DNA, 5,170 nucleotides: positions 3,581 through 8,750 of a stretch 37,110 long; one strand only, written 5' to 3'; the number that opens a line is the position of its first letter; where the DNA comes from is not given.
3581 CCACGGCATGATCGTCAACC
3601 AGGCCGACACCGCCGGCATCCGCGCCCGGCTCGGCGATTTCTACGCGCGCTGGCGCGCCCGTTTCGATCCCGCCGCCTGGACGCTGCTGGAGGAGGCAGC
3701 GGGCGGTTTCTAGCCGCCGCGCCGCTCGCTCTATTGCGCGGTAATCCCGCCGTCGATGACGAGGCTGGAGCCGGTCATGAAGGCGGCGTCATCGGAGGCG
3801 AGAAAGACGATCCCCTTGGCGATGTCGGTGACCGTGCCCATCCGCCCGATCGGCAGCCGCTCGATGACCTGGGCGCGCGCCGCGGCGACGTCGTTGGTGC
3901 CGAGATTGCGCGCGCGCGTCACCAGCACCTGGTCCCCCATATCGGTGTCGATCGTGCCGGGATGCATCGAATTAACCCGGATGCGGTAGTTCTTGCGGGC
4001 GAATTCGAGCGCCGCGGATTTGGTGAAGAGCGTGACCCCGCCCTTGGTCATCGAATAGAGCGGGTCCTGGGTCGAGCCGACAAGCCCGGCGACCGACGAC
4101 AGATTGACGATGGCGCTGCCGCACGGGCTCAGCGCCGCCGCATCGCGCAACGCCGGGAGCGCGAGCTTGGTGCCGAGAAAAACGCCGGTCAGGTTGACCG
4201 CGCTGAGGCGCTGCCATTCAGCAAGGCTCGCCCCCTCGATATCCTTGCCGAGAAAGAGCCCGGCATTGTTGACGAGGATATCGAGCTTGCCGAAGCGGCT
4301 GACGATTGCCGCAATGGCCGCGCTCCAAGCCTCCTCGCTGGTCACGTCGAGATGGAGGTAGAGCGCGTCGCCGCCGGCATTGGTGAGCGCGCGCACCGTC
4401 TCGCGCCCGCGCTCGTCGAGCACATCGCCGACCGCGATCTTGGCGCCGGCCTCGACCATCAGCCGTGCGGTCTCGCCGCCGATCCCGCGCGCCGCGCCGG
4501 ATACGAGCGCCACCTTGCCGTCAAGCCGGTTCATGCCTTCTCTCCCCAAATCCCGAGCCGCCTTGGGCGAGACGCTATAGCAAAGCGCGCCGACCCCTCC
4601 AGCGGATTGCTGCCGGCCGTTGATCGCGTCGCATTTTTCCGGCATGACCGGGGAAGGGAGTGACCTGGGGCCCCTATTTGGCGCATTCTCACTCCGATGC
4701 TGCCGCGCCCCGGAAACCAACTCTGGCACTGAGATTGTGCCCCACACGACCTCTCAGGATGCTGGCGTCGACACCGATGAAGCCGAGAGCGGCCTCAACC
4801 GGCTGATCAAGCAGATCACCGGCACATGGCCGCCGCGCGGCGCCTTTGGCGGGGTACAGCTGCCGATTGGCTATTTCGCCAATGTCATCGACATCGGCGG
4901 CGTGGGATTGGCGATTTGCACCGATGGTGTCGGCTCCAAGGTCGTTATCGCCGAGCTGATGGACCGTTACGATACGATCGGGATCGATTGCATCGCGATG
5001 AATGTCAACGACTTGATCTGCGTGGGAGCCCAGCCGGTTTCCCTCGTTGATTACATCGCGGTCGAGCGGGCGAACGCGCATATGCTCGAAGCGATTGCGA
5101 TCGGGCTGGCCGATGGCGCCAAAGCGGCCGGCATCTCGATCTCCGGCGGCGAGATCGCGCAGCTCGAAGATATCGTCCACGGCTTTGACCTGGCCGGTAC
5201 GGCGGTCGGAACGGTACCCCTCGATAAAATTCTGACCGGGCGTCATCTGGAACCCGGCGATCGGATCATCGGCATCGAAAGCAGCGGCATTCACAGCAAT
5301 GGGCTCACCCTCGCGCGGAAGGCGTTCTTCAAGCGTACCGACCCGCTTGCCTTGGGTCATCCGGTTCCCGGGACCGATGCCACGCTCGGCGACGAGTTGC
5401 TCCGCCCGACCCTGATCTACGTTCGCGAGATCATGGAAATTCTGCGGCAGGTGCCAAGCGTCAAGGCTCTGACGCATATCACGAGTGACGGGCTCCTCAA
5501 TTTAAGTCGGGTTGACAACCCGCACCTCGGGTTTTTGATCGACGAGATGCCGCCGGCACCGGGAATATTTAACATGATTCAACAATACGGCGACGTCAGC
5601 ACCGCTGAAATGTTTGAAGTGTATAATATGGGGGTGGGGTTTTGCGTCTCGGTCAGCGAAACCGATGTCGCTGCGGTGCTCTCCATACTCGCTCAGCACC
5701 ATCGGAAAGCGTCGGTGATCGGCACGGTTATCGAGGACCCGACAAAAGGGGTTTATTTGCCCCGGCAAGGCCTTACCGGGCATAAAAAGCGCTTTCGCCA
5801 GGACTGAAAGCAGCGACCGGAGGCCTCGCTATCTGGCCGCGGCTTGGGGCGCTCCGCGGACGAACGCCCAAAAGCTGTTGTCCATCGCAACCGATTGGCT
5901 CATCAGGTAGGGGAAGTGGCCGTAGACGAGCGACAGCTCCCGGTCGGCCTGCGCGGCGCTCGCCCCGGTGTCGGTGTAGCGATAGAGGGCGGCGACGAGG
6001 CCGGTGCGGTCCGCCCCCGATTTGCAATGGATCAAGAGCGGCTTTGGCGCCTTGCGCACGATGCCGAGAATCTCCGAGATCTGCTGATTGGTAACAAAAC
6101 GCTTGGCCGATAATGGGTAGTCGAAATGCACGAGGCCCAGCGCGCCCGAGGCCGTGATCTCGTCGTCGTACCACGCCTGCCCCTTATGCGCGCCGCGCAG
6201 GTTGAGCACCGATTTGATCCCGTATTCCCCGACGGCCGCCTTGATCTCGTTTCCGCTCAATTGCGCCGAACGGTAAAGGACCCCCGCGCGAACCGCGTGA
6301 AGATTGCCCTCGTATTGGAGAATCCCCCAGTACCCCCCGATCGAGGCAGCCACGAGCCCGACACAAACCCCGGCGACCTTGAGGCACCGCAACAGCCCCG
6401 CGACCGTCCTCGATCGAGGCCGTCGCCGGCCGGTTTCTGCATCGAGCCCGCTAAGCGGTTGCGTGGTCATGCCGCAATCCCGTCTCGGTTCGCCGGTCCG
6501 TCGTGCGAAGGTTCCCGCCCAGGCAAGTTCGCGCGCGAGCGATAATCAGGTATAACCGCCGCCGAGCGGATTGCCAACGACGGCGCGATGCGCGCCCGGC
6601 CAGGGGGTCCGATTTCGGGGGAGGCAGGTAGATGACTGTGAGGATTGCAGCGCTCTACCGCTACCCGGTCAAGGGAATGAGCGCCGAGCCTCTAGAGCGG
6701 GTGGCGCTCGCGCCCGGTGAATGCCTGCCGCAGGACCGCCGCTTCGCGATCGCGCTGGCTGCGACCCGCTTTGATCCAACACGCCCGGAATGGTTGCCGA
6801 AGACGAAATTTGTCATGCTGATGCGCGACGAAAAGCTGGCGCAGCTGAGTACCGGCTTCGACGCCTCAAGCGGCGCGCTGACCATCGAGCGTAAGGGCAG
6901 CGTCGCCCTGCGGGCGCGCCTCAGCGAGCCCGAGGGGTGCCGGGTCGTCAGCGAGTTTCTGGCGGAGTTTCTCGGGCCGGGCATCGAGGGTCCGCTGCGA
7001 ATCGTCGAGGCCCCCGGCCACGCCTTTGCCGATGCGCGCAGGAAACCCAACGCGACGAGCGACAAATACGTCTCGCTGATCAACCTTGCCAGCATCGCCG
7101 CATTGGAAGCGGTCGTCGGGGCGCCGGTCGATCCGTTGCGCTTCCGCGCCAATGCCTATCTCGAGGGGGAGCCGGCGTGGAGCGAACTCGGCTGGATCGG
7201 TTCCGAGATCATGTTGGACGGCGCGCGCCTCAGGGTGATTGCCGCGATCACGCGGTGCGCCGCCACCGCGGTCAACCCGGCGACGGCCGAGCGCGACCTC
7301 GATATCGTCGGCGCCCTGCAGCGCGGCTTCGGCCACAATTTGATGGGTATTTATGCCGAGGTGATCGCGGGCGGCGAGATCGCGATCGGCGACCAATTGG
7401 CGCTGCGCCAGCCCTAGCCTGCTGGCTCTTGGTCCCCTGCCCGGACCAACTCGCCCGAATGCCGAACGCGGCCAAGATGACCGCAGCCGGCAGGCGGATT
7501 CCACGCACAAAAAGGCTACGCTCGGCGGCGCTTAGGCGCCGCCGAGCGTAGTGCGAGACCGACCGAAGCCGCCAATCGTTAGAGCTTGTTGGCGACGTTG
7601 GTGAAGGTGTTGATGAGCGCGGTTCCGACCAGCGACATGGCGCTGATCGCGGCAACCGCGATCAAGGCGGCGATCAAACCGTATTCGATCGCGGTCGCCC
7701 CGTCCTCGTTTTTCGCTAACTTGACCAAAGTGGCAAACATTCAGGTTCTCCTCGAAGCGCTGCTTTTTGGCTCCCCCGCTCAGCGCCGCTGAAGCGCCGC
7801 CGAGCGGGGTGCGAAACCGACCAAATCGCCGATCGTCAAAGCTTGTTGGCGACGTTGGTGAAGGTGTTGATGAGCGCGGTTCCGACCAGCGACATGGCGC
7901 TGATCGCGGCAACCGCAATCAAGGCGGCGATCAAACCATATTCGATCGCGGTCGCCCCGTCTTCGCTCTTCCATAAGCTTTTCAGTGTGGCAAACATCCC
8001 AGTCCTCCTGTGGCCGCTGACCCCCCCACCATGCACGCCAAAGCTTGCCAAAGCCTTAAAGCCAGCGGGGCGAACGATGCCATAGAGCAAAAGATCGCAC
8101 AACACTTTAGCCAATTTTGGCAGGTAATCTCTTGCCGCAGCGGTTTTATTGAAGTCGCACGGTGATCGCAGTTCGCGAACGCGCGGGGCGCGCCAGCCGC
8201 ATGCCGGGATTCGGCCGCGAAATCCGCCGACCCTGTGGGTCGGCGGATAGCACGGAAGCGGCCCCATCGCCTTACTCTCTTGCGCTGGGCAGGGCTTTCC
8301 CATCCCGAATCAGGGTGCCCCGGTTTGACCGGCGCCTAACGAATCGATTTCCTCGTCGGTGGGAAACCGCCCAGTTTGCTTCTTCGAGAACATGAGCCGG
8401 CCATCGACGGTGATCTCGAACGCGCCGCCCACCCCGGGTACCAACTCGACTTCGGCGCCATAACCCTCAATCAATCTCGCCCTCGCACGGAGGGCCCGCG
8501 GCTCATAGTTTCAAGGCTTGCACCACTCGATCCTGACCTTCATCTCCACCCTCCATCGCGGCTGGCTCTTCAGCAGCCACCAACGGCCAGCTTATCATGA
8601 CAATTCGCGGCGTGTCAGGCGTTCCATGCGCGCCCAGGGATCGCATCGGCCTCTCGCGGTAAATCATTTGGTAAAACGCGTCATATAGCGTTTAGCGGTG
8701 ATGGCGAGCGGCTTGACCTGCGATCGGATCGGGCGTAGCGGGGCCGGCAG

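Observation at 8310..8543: Unannotated SelW-like selenoprotein gene with UGA recoding and candidate SECIS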

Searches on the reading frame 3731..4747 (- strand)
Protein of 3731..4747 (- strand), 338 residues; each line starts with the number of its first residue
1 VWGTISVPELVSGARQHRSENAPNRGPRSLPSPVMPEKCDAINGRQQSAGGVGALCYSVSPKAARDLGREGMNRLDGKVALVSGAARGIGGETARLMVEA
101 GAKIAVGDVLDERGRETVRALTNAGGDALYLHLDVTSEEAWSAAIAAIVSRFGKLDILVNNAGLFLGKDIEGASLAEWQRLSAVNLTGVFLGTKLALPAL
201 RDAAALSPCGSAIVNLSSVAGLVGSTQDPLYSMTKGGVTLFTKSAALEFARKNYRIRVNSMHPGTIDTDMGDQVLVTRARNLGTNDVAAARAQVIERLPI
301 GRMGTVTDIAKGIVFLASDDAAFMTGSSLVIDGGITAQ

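Call 27: search_protein_families(library=pfam, proteins=[window:3731-4747:-], max_evalue=0.001)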
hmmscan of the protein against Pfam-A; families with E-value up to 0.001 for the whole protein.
window:3731-4747:- (338 aa): 4 families
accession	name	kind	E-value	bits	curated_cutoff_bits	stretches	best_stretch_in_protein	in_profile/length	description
PF13561.12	adh_short_C2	-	6.5e-57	193.2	27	1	84-336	1-236/236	Enoyl-(Acyl carrier protein) reductase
PF00106.31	adh_short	-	1.2e-50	172.1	26.6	1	78-273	1-189/195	short chain dehydrogenase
PF08659.16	KR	-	4.3e-09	37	22.6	1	80-233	3-151/180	KR domain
PF23441.1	SDR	-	0.00032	20.6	27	1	80-335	10-255/258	SDR-like rossmann domain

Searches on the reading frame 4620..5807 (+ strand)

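Call 27: search_protein_families(library=pfam, proteins=[window:4620-5807:+], max_evalue=0.001)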
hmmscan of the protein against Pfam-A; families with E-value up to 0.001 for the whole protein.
window:4620-5807:+ (395 aa): 2 families
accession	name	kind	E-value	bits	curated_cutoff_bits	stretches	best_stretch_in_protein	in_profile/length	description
PF02769.27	AIRS_C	-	7.7e-25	88.3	23.1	1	211-379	1-154/156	AIR synthase related protein, C-terminal domain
PF00586.29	AIRS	-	4.3e-22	79.1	24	1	87-199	4-112/112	AIR synthase related protein, N-terminal domain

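Call 28: search_protein_families(library=ncbifam, proteins=[window:4620-5807:+], max_evalue=0.001)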
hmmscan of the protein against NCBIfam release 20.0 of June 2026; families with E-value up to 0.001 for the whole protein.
window:4620-5807:+ (395 aa): 12 families
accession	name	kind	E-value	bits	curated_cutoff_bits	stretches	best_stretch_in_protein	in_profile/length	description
TIGR00878.1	purM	equivalog_domain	2.5e-99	332.6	236.35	1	45-372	3-331/332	phosphoribosylformylglycinamidine cyclo-ligase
TIGR01379.1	thiL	equivalog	2.1e-12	46.7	184.15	1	79-235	19-172/320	thiamine-phosphate kinase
TIGR02124.1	hypE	equivalog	2.1e-12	46.7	251.6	1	87-234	36-181/332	hydrogenase expression/formation protein HypE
TIGR03267.1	methan_mark_2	hypoth_equivalog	3.1e-11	42.9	365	1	79-217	39-169/323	methanogenesis marker 2 protein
NF004351.0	PRK05731.1-4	equivalog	3.7e-10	39.4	324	1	120-257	74-207/321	thiamine-phosphate kinase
NF004353.0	PRK05731.2-2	equivalog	4.4e-08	32.6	301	1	87-216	22-145/311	thiamine-phosphate kinase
TIGR01736.1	FGAM_synth_II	equivalog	4.8e-07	28.5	525.75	1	129-224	98-201/718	phosphoribosylformylglycinamidine synthase subunit PurL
TIGR04049.1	AIR_rel_sll0787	hypoth_equivalog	1.3e-06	27.7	321.3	1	124-217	79-165/318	sll0787 family AIR synthase-like protein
TIGR04050.1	MSMEG_0567_Cter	hypoth_equivalog_domain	1.3e-05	24.8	312.2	1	112-182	54-122/296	MSMEG_0567/sll0787 family protein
TIGR00476.1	selD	equivalog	3.7e-05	23.1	125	1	129-217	85-171/311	selenide, water dikinase SelD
NF004350.0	PRK05731.1-1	equivalog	6.8e-05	21.9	441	1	95-234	40-173/325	thiamine-phosphate kinase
NF002290.1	PRK01213.1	equivalog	0.00028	19.2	648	0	129-221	98-194/723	phosphoribosylformylglycinamidine synthase subunit PurL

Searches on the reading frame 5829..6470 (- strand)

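Call 27: search_protein_families(library=pfam, proteins=[window:5829-6470:-], max_evalue=0.001)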
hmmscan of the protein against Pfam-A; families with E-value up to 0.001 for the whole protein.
window:5829-6470:- (213 aa): 4 families
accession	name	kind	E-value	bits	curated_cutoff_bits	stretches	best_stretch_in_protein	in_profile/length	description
PF13350.11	Y_phosphatase3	-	6.5e-12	46.4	22.2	1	58-162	21-148/240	Tyrosine phosphatase family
PF22741.1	PTP-NADK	-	2.6e-10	40.4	27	1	64-180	29-146/163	DSP-PTPase phosphatase fused to NAD+ Kinase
PF22785.1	Tc-R-P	-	6e-07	30.4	27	1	79-163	18-100/106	Polymorphic toxin system, DSP-PTPase phosphatase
PF22784.1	PTP-SAK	-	1.2e-05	25.8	27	1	70-164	18-109/153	Swiss Army Knife protein, DSP-PTPase phosphatase domain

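Call 28: search_protein_families(library=ncbifam, proteins=[window:5829-6470:-], max_evalue=0.001)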
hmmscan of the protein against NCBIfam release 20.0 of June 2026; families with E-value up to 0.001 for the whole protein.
window:5829-6470:- (213 aa): 0 families

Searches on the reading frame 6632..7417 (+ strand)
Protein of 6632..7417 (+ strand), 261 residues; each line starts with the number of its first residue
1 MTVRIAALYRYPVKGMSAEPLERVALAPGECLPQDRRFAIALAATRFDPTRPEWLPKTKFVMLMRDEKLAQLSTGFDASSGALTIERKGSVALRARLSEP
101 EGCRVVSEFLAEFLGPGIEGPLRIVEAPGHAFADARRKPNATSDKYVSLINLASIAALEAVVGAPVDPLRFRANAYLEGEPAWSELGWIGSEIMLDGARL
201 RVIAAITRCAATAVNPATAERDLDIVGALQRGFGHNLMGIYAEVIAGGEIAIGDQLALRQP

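Call 27: search_protein_families(library=pfam, proteins=[window:6632-7417:+], max_evalue=0.001)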
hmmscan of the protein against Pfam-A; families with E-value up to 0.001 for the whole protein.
window:6632-7417:+ (261 aa): 2 families
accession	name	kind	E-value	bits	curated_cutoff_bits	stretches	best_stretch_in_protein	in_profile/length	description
PF03473.23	MOSC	-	9.1e-14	52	22.7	1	142-256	7-119/120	MOSC domain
PF03476.21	MOSC_N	-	2.2e-05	24.7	25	1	4-98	3-83/119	MOSC N-terminal beta barrel domain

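Call 28: search_protein_families(library=ncbifam, proteins=[window:6632-7417:+], max_evalue=0.001)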
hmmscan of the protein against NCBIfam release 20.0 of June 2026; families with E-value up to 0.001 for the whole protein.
window:6632-7417:+ (261 aa): 0 families

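Call 33: find_encoding_contigs(protein=window:6632-7417:+, flank=10000, max_places=6)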
Protein window:6632-7417:+ (261 aa): 1 contig read that carries it; 1 place shown.
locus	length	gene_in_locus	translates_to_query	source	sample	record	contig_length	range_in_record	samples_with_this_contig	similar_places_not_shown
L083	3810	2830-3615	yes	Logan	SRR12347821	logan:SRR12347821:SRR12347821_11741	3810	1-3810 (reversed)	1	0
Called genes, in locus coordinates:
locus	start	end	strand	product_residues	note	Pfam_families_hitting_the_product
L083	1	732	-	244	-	?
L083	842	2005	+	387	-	PF00586:AIRS, PF02769:AIRS_C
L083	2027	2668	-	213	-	PF13350:Y_phosphatase3, PF22741:PTP-NADK, PF22784:PTP-SAK (weak), PF22785:Tc-R-P (weak)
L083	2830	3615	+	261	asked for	PF03476:MOSC_N (faint), PF03473:MOSC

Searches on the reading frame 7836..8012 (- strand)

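Call 27: search_protein_families(library=pfam, proteins=[window:7836-8012:-], max_evalue=0.001)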
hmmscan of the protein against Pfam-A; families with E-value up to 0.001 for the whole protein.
window:7836-8012:- (58 aa): 1 family
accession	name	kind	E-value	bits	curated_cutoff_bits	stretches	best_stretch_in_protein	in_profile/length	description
PF04964.19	Flp_Fap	-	1.2e-16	60.6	32.2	1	14-57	2-45/46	Flp/Fap pilin component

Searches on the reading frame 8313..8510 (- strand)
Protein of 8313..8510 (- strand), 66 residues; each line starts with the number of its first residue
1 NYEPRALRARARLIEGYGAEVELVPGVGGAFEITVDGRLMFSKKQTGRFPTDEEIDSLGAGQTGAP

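Call 6: search_protein_families(library=pfam, proteins=[window:8313-8474:-], max_evalue=1)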
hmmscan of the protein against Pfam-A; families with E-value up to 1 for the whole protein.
seq(54 aa): 1 family
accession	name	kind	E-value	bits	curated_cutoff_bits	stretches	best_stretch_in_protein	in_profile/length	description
PF10262.15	Rdx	-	1.1e-10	41.9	22.6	1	7-43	32-68/74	Rdx family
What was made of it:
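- The Pfam Rdx match starts at residue 2, upstream of the TGA, and the fragment alone covers only profile positions 32-68 and lacks the redox motif (call 6).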

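Call 12: find_related_loci(query=window:8313-8510:-, collection=genome_contigs, flank=10000)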
Query seq(66 aa) (66 aa) in genome_contigs; peptide patterns used: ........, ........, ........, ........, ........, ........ (x = any residue, [..] = any of these).
599 stretches matched a pattern (row limit reached: there are more); 128 encode a relative of the query (tblastn E <= 1e-3); the best 80 are kept; 80 distinct loci.
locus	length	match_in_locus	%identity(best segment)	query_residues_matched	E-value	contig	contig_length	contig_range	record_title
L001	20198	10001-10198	86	1-66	5e-34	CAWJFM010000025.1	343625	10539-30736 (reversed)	MAG: uncultured Alphaproteobacteria bacterium isolate MFD09222.bin.2.33 genome assembly, contig: contig_88243, whole gen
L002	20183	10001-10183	87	1-61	8e-32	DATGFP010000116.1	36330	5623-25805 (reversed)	MAG TPA_asm: Stellaceae bacterium isolate SMAG_U9731 k141_1752762, whole genome shotgun sequence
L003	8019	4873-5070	86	1-66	7e-31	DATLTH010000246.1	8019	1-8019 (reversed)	MAG TPA_asm: Stellaceae bacterium isolate SMAG_U13951 k141_118309, whole genome shotgun sequence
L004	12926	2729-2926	86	1-66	1e-30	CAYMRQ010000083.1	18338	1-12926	MAG TPA_asm: uncultured Rhizobium sp. isolate SRP119689_co1_34 genome assembly, contig: NODE_4135_length_18338_cov_4.265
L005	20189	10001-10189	79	1-63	7e-30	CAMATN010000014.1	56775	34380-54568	MAG: Rhizobium sp. Q54 isolate MaH-04nov19-103 genome assembly, contig: MaH-04nov19-C1091, whole genome shotgun sequence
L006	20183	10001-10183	84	1-61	1e-29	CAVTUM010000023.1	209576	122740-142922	MAG: uncultured Alphaproteobacteria bacterium isolate MFD04967.bin.2.38 genome assembly, contig: contig_68378, whole gen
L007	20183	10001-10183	80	1-61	3e-29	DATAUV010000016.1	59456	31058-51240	MAG TPA_asm: Stellaceae bacterium isolate SMAG_U5581 k141_3367118, whole genome shotgun sequence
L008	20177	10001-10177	83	1-59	7e-29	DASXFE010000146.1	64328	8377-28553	MAG TPA_asm: Stellaceae bacterium isolate SMAG_U5130 k141_2172217, whole genome shotgun sequence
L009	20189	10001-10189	79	1-63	6e-29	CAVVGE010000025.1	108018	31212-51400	MAG: uncultured Alphaproteobacteria bacterium isolate MFD01138.bin.1.135 genome assembly, contig: contig_74388, whole ge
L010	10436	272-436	89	1-55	5e-28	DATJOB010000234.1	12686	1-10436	MAG TPA_asm: Stellaceae bacterium isolate SMAG_U14876 k141_824704, whole genome shotgun sequence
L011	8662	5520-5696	83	1-59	6e-28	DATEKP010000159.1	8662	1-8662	MAG TPA_asm: Stellaceae bacterium isolate SMAG_U8893 k141_1503627, whole genome shotgun sequence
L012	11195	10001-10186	76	1-62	3e-27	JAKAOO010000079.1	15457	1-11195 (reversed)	MAG: Proteobacteria bacterium isolate YF1.bin20 NODE_4379_length_15457_cov_1.427332, whole genome shotgun sequence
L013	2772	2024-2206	77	1-61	4e-27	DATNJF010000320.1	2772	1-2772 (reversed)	MAG TPA_asm: Stellaceae bacterium isolate SMAG_U11392 k141_278137, whole genome shotgun sequence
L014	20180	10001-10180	77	1-61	7e-27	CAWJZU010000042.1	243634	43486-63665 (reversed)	MAG: uncultured Alphaproteobacteria bacterium isolate MFD00822.bin.2.138 genome assembly, contig: contig_98574, whole ge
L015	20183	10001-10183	75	1-61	2e-26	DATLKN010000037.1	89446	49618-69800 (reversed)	MAG TPA_asm: Stellaceae bacterium isolate SMAG_U13723 k141_10285, whole genome shotgun sequence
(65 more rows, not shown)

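Call 41: search_dna_similar(query=window:8313-8510:-, collection=plasmids, mode=protein, max_evalue=0.001, max_rows=30)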
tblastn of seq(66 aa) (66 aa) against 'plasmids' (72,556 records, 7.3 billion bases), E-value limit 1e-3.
Records with a match: 14; places in all: 14; records where one place covers at least 80% of the query: 8.
Best place of each record, by identity: <60% 14.
By first word of the organism name: Neorhizobium 6; Sinorhizobium 4; Klebsiella 2; Thermomicrobium 1; Cytobacillus 1.
By predicted mobility (MOB-suite, as given by PLSDB): non-mobilizable 12; conjugative 2.
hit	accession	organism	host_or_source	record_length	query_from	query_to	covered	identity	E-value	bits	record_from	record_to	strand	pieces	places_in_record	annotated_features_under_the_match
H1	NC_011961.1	Thermomicrobium roseum DSM 5159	-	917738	2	65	97%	46.3%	6e-8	54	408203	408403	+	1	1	Rdx family protein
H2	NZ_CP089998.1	Cytobacillus spongiae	sponge,Pure culture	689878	1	57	86%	43.3%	8e-6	48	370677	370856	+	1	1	none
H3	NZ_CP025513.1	Neorhizobium sp. SOG26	Oryza glumipatula,Whole ...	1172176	1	55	83%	43.1%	3e-5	46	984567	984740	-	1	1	none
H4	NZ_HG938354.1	Neorhizobium galegae bv. orientalis str. HAMBI 540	Galega orientalis root nodule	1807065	1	57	86%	38.3%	3e-4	43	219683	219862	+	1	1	record has no annotation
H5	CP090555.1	Neorhizobium galegae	Galega,Cell culture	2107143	1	57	86%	38.3%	3e-4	43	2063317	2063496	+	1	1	SelT/SelW/SelH family protein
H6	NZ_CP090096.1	Neorhizobium galegae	Galega,Cell culture,Plant nodule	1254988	1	55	83%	39.7%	2e-4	44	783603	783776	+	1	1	record has no annotation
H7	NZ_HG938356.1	Neorhizobium galegae bv. officinalis bv. officinalis str. ...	Galega officinalis root nodule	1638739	1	55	83%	39.7%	2e-4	44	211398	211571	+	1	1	record has no annotation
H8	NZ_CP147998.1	Neorhizobium sp. EC2-8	-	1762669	1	55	83%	39.7%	3e-4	43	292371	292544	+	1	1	record has no annotation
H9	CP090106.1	Sinorhizobium meliloti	Medicago,Cell culture,Plant nodule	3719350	20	55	55%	52.8%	7e-4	42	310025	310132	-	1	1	SelT/SelW/SelH family protein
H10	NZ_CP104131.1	Sinorhizobium sp. K101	Phaseolus vulgaris,cell ...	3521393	20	55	55%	52.8%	7e-4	42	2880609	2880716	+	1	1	none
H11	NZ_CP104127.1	Sinorhizobium sp. M103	Phaseolus vulgaris,cell ...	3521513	20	55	55%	52.8%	7e-4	42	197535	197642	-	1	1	none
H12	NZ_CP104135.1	Sinorhizobium sp. C101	Phaseolus vulgaris,cell ...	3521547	20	55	55%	52.8%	7e-4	42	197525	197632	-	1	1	none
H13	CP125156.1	Klebsiella pneumoniae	-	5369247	19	55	56%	51.4%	4e-4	43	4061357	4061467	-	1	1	SelT/SelW/SelH family protein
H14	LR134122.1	Klebsiella aerogenes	not available: to be reported later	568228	19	55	56%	51.4%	5e-4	43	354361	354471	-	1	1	NOHBY218; no homolog in Saccharomyces cerevisiae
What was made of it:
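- Tried and rejected: (7) tblastn against plasmids returned only distant Rdx genes in Thermomicrobium, Neorhizobium and Sinorhizobium, which was not informative (call 41).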

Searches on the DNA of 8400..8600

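Call 67: search_rna_families(source=window, start=8400, end=8600, threshold=evalue, max_evalue=10, show_alignments=2)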
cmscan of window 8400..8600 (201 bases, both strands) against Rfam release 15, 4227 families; matches with E-value up to 10: 4.
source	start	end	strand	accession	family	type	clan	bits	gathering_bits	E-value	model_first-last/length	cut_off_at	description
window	8529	8564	+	RF03139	S4-Bacteroidia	Cis-reg; leader;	CL00119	14.1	34.7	1.1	1-34/34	no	S4-Bacteroidia ribosomal protein leader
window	8472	8498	-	RF01537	TB11Cs2H1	Gene; snRNA; snoRNA; HACA-box;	-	13.3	40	4.5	1-70/70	no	Trypanosomatid snoRNA TB11Cs2H1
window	8525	8549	-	RF01151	snoU82P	Gene; snRNA; snoRNA; CD-box;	-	9.1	42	4.5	1-55/55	no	Small nucleolar RNA U82P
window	8468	8600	+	RF01877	MIAT_exon5_3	Gene; lncRNA;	-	7.1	90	0.97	171-316/382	3'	Myocardial infarction associated transcript exon 5 conserved region 3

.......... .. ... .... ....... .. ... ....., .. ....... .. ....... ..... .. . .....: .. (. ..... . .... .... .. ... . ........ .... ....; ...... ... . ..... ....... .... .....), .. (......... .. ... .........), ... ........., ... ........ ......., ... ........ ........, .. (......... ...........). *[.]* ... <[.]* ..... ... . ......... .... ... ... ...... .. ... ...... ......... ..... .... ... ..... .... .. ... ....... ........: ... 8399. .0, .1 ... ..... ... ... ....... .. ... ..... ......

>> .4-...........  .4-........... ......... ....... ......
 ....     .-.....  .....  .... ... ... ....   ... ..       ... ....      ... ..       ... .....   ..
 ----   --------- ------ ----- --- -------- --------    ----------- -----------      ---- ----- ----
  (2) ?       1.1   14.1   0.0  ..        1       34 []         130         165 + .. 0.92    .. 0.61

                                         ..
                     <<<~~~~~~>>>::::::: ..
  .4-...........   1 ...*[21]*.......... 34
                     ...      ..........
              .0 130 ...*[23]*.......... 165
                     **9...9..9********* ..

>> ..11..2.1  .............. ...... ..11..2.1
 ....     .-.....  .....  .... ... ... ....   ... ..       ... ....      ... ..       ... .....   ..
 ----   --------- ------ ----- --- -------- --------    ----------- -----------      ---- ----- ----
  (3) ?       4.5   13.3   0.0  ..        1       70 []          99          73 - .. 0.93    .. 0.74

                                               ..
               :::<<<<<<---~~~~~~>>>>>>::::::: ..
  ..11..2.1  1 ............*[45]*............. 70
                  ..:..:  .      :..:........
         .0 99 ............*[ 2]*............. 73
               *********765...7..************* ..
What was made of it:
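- On Curated Rfam RNA families, including SECIS models: No SECIS family even at E <= 10 in 8400-8600 (call 67).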
